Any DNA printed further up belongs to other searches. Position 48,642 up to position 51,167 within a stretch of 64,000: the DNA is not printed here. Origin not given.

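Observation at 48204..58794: Co-directional block: acidic IDP-like protein, tandem AAA+ ATPase, 2207-aa TPR scaffold and STAS-Zn-ribbon-TM protein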

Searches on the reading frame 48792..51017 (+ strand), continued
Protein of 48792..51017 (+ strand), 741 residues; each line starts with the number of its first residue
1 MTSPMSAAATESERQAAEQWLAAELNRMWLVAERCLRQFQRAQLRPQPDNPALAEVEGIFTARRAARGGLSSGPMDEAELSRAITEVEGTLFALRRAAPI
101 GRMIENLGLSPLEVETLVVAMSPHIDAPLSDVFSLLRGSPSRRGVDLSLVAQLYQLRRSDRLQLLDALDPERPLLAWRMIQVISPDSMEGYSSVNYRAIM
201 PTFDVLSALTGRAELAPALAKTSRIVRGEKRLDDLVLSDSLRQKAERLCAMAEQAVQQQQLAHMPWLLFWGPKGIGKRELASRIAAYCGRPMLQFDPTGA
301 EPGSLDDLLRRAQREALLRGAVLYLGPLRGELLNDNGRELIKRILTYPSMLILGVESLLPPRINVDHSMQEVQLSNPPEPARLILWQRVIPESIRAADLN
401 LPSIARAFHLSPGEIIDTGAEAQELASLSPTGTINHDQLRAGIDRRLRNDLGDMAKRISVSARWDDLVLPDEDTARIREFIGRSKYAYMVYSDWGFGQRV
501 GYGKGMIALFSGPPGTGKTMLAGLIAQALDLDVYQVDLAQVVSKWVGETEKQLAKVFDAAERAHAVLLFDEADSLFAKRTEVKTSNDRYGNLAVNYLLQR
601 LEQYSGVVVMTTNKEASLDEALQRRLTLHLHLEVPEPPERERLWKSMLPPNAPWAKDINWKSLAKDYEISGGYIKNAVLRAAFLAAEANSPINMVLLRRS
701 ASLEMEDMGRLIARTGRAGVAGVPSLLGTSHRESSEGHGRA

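Call 9: find_encoding_contigs(protein=P0047, flank=10000, max_places=1)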
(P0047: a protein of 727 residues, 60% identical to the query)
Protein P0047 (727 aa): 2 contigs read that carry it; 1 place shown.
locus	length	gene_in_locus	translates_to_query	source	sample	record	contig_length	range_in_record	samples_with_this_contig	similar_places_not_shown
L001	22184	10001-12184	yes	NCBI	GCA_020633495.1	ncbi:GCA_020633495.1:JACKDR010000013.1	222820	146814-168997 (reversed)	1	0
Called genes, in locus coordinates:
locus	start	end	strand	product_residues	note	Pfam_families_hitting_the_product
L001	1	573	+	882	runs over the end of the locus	PF13948:DUF4215 (weak), PF04151:PPC (faint), PF13948:DUF4215 (weak)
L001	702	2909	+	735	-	PF17804:TSP_NTD, PF00595:PDZ, PF17820:PDZ_6 (faint), PF03572:Peptidase_S41, PF11818:DUF3340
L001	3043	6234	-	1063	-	PF01871:AMMECR1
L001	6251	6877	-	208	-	-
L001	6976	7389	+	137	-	-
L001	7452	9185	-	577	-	-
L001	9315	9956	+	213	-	-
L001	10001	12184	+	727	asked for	PF22977:WHD (weak), PF13191:AAA_16 (faint), PF00004:AAA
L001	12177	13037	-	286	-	PF00376:MerR, PF12728:HTH_17, PF02607:B12-binding_2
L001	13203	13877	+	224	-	PF01227:GTP_cyclohydroI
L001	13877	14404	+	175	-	PF04542:Sigma70_r2, PF08281:Sigma70_r4_2, PF04545:Sigma70_r4 (weak)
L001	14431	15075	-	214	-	PF13489:Methyltransf_23, PF13847:Methyltransf_31 (faint), PF08241:Methyltransf_11, PF13649:Methyltransf_25 (weak)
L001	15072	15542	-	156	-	PF06445:GyrI-like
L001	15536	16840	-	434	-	PF13506:Glyco_transf_21, PF00535:Glycos_transf_2, PF13641:Glyco_tranf_2_3, PF13632:Glyco_trans_2_3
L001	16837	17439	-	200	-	-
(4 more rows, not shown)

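Call 10: find_encoding_contigs(protein=P0088, flank=10000, max_places=1)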
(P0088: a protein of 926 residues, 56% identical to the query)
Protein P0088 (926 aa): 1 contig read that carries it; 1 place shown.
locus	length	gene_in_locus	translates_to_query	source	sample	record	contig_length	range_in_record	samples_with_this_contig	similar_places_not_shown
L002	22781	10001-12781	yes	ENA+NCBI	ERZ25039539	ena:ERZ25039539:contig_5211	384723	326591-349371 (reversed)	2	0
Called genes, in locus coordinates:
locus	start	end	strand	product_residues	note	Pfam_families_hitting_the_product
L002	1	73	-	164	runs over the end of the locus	-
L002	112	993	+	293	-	-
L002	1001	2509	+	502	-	PF04055:Radical_SAM, PF13353:Fer4_12 (weak)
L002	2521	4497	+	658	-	PF04055:Radical_SAM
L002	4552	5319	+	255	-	-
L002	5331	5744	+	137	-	-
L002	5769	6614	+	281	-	PF02668:TauD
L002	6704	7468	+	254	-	PF21836:DUF6895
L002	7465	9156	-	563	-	-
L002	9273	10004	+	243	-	-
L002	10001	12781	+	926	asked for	PF22977:WHD, PF07728:AAA_5 (faint), PF00004:AAA, PF00582:Usp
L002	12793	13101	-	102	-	PF08386:Abhydrolase_4 (weak)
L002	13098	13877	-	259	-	-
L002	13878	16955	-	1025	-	PF13450:NAD_binding_8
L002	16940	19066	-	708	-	-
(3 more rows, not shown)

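Call 11: find_encoding_contigs(protein=P0093, flank=10000, max_places=1)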
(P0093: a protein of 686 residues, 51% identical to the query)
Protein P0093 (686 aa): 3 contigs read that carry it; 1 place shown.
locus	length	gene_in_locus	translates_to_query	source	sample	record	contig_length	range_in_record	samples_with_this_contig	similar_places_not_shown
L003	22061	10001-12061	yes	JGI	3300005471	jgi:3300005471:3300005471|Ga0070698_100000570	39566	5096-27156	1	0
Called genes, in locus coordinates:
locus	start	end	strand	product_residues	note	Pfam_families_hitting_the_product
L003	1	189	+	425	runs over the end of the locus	PF03349:Toluene_X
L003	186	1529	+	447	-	PF00282:Pyridoxal_deC, PF00266:Aminotran_5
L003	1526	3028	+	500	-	PF07364:DUF1485, PF07171:MlrC_C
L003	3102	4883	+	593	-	PF01443:Viral_helicase1 (faint), PF13538:UvrD_C_2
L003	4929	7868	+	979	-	PF00069:Pkinase, PF07714:PK_Tyr_Ser-Thr, PF03109:ABC1 (weak), PF13424:TPR_12 (faint)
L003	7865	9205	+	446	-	PF16697:Yop-YscD_cpl, PF00498:FHA, PF00158:Sigma54_activat, PF14532:Sigma54_activ_2, PF07728:AAA_5 (weak), PF25601:AAA_lid_14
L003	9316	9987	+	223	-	-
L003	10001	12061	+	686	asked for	PF13191:AAA_16 (faint), PF22977:WHD, PF05496:RuvB_N (faint), PF00004:AAA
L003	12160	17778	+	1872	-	-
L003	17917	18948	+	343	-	PF01078:Mg_chelatase (faint), PF00158:Sigma54_activat, PF14532:Sigma54_activ_2, PF07728:AAA_5 (weak), PF25601:AAA_lid_14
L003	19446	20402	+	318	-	PF24695:PITM1-3, PF08235:LNS2, PF24694:LNS2_PITM1-3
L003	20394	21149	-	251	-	PF01925:TauE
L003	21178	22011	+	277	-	PF01171:ATP_bind_3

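Call 15: find_related_loci(query=A2, collection=genome_contigs, flank=10000)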
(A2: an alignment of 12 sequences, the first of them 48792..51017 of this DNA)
Query A2 (741 aa) in genome_contigs; peptide patterns used: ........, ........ (x = any residue, [..] = any of these).
600 stretches matched a pattern (row limit reached: there are more); 344 encode a relative of the query (tblastn E <= 1e-3); the best 80 are kept; 80 distinct loci.
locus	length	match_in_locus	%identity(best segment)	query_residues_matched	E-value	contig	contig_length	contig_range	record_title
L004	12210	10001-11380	41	258-716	4e-99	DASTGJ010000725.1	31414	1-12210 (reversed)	MAG TPA_asm: Kofleriaceae bacterium isolate SMAG_U27 k141_526969, whole genome shotgun sequence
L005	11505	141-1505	42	267-712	4e-99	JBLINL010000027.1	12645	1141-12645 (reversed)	MAG: Myxococcota bacterium isolate 3300053785_223 Ga0535658_0013626, whole genome shotgun sequence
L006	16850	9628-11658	35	44-712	7e-97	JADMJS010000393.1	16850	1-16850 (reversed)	MAG: Myxococcales bacterium isolate MAG_44 NODE_3223_length_16850_cov_8.304674, whole genome shotgun sequence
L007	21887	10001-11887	31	82-714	7e-93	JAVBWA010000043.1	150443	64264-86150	MAG: Syntrophomonas sp. isolate ZNE14_Bin50 all_Scaff013955, whole genome shotgun sequence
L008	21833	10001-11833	34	107-710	2e-92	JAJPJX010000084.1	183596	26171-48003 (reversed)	MAG: Solibacteraceae bacterium isolate Centralia_MAG_57 k107_31533196, whole genome shotgun sequence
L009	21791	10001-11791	35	99-711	3e-94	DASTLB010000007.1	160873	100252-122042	MAG TPA_asm: Kofleriaceae bacterium isolate SMAG_U2472 k141_758208, whole genome shotgun sequence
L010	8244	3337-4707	41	271-734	2e-91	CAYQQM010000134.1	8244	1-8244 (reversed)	MAG TPA_asm: uncultured Kofleriaceae bacterium isolate SRP173033_co1_437 genome assembly, contig: NODE_21690_length_8244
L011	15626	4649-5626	49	382-713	3e-90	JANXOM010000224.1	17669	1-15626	MAG: Deltaproteobacteria bacterium isolate GL140_1_concoct_217_sub GL140_1_k141_1751836, whole genome shotgun sequence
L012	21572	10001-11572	34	205-714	7e-88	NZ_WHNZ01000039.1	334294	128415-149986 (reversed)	Paenibacillus planticolens strain LMG 31457 Contig_42_105.889, whole genome shotgun sequence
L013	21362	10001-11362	42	268-711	9e-87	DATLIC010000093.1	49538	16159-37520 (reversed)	MAG TPA_asm: Kofleriaceae bacterium isolate SMAG_U13657 k141_1731229, whole genome shotgun sequence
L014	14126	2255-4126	32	77-712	8e-87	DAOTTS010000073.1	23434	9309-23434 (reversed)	MAG TPA_asm: Anaerolineae bacterium isolate F14_17 k111_154740, whole genome shotgun sequence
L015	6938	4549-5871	41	271-713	4e-86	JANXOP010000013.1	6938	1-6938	MAG: Kofleriaceae bacterium isolate GL140_1_concoct_276 GL140_1_k141_1595, whole genome shotgun sequence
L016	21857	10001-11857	33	102-710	2e-86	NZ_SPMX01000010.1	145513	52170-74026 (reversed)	Candidatus Accumulibacter contiguus isolate SBR_L PAO6_binned_c10, whole genome shotgun sequence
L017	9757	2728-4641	33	94-716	2e-83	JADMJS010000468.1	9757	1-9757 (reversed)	MAG: Myxococcales bacterium isolate MAG_44 NODE_6876_length_9757_cov_9.082560, whole genome shotgun sequence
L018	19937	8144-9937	34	99-710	1e-83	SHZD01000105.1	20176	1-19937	MAG: Myxococcales bacterium isolate Baikal-deep-G136 BACOMB-C12732, whole genome shotgun sequence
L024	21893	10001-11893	32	98-725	3e-78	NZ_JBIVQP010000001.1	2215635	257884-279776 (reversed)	Streptomyces sp. NPDC092369 NPDC092369_168_H10.ctg-0001, whole genome shotgun sequence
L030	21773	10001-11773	33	108-711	1e-77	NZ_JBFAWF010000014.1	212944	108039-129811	Streptomyces sp. NPDC052109 NPDC052109_146_G5.ctg-0014, whole genome shotgun sequence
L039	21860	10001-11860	28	103-714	6e-74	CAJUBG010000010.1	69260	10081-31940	MAG TPA_asm: uncultured Dorea sp. isolate MGBC118412 genome assembly, contig: MGBC118412.10, whole genome shotgun sequen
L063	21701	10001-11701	28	103-690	1e-54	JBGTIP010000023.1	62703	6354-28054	MAG: Pyrinomonadaceae bacterium isolate JTS-RE267 k141_7892316, whole genome shotgun sequence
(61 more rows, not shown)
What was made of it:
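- On Pvc15/Afp15-type eCIS AAA+ ATPase: Identity is 31-34% over residues 82-725 to L007, L012, L016, L024 and L030 (call 15).
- It aligns over nearly its full length at 28-35% identity to ATPases in L007, L012, L016, L024 and L030 (call 15).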

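Call 16: find_encoding_contigs(protein=P0019, flank=10000, max_places=1)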
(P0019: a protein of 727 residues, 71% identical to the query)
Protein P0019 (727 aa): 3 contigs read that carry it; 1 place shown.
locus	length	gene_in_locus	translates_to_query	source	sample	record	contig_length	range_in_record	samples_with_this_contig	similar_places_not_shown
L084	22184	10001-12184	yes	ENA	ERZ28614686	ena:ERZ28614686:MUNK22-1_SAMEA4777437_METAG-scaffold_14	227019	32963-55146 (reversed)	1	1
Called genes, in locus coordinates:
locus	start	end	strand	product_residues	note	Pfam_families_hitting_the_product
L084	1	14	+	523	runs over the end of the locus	PF22694:CtpB_N-like, PF00595:PDZ, PF13180:PDZ_2, PF17820:PDZ_6, PF03572:Peptidase_S41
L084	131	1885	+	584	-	PF16697:Yop-YscD_cpl, PF00498:FHA, PF16697:Yop-YscD_cpl, PF00498:FHA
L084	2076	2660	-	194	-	PF16267:DUF4920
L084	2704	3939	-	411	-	PF16683:TGase_elicitor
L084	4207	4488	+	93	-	-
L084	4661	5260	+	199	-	-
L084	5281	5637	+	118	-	PF14489:QueF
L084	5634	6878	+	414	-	PF00730:HhH-GPD, PF00633:HHH (weak), PF14815:NUDIX_4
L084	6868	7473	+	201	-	PF01227:GTP_cyclohydroI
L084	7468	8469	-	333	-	PF00490:ALAD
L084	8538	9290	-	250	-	-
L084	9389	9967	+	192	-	-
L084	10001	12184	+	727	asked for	PF22977:WHD (weak), PF05496:RuvB_N (faint), PF00004:AAA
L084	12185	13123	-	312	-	-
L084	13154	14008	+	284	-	PF21948:LplA-B_cat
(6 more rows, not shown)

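Call 17: find_encoding_contigs(protein=P0041, flank=10000, max_places=1)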
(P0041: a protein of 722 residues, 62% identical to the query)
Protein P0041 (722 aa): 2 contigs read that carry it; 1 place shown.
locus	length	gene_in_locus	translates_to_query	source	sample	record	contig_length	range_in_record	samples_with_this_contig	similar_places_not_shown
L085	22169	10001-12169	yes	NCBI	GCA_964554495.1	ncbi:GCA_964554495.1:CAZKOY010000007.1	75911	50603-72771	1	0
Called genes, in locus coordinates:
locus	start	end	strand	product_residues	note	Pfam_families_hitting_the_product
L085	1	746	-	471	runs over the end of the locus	PF01523:PmbA_TldD_1st, PF19290:PmbA_TldD_2nd, PF19289:PmbA_TldD_3rd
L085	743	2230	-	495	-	PF01523:PmbA_TldD_1st, PF19290:PmbA_TldD_2nd, PF19289:PmbA_TldD_3rd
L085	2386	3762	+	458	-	PF00175:NAD_binding_1, PF00111:Fer2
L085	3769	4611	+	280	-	PF00376:MerR (faint), PF13411:MerR_1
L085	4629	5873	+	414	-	-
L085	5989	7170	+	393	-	PF00903:Glyoxalase, PF13669:Glyoxalase_4 (faint)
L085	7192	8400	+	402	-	PF20510:HgmA_N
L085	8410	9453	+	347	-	PF03601:Cons_hypoth698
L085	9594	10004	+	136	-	-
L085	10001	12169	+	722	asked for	PF22977:WHD, PF13191:AAA_16 (faint), PF00004:AAA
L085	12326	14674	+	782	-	PF01494:FAD_binding_3, PF05834:Lycopene_cycl (weak), PF00724:Oxidored_FMN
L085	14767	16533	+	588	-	PF07504:FTP (weak), PF01447:Peptidase_M4, PF02868:Peptidase_M4_C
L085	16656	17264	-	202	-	-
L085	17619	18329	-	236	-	PF00378:ECH_1, PF16113:ECH_2 (weak)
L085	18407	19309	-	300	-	PF12895:ANAPC3 (faint), PF23914:TPR_CcmH_CycH, PF13432:TPR_16, PF14559:TPR_19 (weak), PF13181:TPR_8 (weak), PF13432:TPR_16, PF13424:TPR_12 (weak), PF14559:TPR_19, +11 more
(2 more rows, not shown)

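Call 25: search_protein_families(library=padloc, proteins=[window:48792-51017:+], max_evalue=0.001)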
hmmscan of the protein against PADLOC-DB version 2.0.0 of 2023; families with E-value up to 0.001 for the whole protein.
window:48792-51017:+ (741 aa): 8 families
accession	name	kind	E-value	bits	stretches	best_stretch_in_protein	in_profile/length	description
PDLC02196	IetA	-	4.7e-38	129.6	1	458-682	82-298/374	-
PDLC04232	IetA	-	1.3e-31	108.3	1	443-646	61-257/330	-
PDLC02195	IetA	-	1.7e-28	98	1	508-661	140-293/395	-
PDLC04231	IetA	-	1.5e-18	65.5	1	464-643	83-255/262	-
PDLC00914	TRIP13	-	4.5e-16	57.2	1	508-649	74-232/302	TRIP13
PDLC00915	TRIP13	-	9.7e-10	36.3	1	507-645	65-221/302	TRIP13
PDLC04140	mad8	-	3.2e-06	24.9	0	504-531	26-53/314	mads_8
PDLC03838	DolB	-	4.5e-06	24.2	0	267-292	169-194/375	-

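Call 26: search_solved_structures(query=window:48792-51017:+, max_evalue=0.00001)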
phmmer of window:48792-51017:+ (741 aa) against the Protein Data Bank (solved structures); distinct sequences matched with E-value up to 0.00001: 268 (the best 60 are shown).
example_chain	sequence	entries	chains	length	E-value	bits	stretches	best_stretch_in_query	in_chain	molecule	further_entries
5vc7_A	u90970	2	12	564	8.7e-34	120.1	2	499-681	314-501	VCP-like ATPase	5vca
5g4g_A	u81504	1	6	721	1.9e-33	119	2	499-681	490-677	VCP-LIKE ATPASE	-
5g4f_A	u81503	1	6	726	1.9e-33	118.9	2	499-681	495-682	VCP-LIKE ATPASE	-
6chs_H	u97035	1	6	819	1.4e-32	116.1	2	508-666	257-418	Putative cell division control protein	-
9m4n_A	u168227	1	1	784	2.8e-32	115.1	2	501-689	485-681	Cell division control protein 48 homolog A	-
9m3v_A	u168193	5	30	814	3.2e-32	114.9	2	501-689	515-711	Cell division control protein 48 homolog A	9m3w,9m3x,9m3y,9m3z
7wub_D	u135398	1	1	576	2.5e-31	112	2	504-686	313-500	Transitional endoplasmic reticulum ATPase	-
7wub_C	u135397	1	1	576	2.6e-31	111.9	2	504-686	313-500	Transitional endoplasmic reticulum ATPase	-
6oaa_B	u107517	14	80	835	2.6e-31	111.9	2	508-667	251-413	Cell division control protein 48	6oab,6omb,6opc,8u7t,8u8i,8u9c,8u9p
8dar_A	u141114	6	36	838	2.6e-31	111.9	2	508-667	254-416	Cell division control protein 48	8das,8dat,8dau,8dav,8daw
6mck_A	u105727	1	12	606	3.1e-31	111.6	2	504-686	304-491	Transitional endoplasmic reticulum ATPase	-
8rs9_A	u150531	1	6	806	4.3e-31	111.2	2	507-686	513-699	Transitional endoplasmic reticulum ATPase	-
7rlh_A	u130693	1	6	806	5.5e-31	110.8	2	507-686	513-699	Transitional endoplasmic reticulum ATPase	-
7rlg_A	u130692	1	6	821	5.8e-31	110.7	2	507-686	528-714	Transitional endoplasmic reticulum ATPase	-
8pqx_A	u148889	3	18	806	5.8e-31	110.7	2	507-686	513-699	Transitional endoplasmic reticulum ATPase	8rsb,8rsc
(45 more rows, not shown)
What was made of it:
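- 50316..50687 (+): Active D2 AAA module (aa 509-632): Walker A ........, pore loop KWVG, Walker B DEAD, sensor-1 TTN, Arg fingers RR. The best solved-structure matches are VAT/CDC48/p97 D2 (call 26).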
